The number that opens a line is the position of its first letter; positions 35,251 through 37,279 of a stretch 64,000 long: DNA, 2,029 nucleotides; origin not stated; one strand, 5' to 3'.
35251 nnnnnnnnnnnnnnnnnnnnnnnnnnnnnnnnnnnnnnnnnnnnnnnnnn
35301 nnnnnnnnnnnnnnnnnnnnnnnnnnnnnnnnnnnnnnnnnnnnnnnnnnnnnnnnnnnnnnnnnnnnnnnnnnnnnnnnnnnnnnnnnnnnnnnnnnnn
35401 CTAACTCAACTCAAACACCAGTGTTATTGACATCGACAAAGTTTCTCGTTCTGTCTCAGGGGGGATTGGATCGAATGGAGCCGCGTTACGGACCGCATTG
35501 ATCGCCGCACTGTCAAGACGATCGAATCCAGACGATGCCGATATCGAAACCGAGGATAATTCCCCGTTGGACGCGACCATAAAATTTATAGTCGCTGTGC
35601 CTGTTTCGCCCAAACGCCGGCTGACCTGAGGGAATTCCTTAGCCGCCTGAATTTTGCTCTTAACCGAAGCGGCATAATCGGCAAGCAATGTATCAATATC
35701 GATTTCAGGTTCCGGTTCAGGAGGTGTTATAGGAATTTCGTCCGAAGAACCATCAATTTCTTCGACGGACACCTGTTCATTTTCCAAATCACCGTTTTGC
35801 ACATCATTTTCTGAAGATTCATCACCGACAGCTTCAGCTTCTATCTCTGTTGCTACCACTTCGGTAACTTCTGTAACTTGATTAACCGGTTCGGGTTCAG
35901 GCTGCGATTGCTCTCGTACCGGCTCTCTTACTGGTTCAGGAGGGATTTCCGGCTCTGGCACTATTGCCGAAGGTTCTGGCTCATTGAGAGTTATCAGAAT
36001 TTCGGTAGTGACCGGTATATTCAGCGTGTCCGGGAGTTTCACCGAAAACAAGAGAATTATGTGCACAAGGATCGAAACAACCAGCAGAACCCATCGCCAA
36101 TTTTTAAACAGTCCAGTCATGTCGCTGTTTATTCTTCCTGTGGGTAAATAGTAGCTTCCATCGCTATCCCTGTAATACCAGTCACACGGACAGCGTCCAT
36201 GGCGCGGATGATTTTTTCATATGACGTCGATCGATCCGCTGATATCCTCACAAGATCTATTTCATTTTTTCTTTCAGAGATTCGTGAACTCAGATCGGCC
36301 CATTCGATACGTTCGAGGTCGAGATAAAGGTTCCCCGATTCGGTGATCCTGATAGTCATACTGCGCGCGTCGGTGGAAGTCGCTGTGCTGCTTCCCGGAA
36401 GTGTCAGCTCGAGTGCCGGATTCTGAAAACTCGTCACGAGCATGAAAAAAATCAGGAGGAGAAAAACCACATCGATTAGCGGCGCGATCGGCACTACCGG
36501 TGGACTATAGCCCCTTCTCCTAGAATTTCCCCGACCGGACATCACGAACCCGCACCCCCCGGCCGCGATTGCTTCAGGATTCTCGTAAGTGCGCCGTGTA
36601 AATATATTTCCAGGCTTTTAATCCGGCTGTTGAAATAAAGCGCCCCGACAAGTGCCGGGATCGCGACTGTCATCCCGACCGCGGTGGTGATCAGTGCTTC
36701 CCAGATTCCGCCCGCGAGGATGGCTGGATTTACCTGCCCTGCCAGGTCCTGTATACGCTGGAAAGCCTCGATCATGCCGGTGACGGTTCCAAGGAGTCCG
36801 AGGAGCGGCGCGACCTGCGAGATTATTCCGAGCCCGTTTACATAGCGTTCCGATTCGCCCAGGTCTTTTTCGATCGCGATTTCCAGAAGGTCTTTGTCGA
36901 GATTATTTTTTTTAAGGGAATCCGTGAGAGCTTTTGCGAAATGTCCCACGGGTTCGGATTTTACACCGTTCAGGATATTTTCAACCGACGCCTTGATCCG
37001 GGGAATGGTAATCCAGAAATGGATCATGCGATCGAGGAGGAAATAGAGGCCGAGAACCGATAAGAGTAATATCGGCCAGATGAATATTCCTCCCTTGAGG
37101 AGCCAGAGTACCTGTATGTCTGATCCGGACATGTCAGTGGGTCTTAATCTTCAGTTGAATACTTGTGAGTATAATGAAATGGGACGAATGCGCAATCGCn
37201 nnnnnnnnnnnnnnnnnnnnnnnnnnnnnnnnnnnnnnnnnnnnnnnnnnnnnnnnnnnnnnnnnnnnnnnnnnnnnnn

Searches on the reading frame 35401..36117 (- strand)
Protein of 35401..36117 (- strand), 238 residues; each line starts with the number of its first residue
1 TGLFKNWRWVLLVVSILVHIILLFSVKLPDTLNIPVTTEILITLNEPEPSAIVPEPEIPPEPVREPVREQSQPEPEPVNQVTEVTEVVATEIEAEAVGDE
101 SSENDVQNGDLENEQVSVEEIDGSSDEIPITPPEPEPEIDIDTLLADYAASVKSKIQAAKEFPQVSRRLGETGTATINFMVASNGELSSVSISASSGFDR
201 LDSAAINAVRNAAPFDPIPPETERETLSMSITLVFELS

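Call 21: search_protein_families(library=pfam, proteins=[window:35401-36117:-], max_evalue=0.01)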
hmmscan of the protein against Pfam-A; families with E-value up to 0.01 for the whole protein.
window:35401-36117:- (238 aa): 2 families
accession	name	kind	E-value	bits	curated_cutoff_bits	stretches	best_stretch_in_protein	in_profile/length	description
PF03544.19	TonB_C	-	1.2e-15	58.2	24.6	1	159-237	2-79/79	Gram-negative bacterial TonB protein C-terminal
PF13103.11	TonB_2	-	1.8e-10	41.2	22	1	146-231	2-83/85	TonB C terminal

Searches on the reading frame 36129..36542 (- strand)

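Call 22: search_protein_families(library=pfam, proteins=[window:36129-36542:-], max_evalue=0.01)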
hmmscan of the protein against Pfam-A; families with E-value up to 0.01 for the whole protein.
window:36129-36542:- (137 aa): 1 family
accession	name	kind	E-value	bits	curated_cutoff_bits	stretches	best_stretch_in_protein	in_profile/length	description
PF02472.21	ExbD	-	2.1e-24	86.5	25.4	1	17-128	8-123/128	Biopolymer transport protein ExbD/TolR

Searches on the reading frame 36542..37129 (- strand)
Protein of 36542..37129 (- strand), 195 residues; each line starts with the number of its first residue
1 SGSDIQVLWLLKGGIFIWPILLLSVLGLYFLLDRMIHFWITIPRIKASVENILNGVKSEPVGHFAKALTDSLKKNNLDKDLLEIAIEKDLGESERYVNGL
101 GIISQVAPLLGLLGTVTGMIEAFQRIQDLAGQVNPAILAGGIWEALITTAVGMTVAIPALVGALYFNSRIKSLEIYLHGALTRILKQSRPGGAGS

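Call 22: search_protein_families(library=pfam, proteins=[window:36542-37129:-], max_evalue=0.01)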
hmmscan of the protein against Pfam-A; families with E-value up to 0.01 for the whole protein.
window:36542-37129:- (195 aa): 1 family
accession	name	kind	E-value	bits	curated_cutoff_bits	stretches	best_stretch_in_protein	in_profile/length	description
PF01618.21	MotA_ExbB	-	5.7e-28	97.7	22.9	1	68-174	13-122/127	MotA/TolQ/ExbB proton channel family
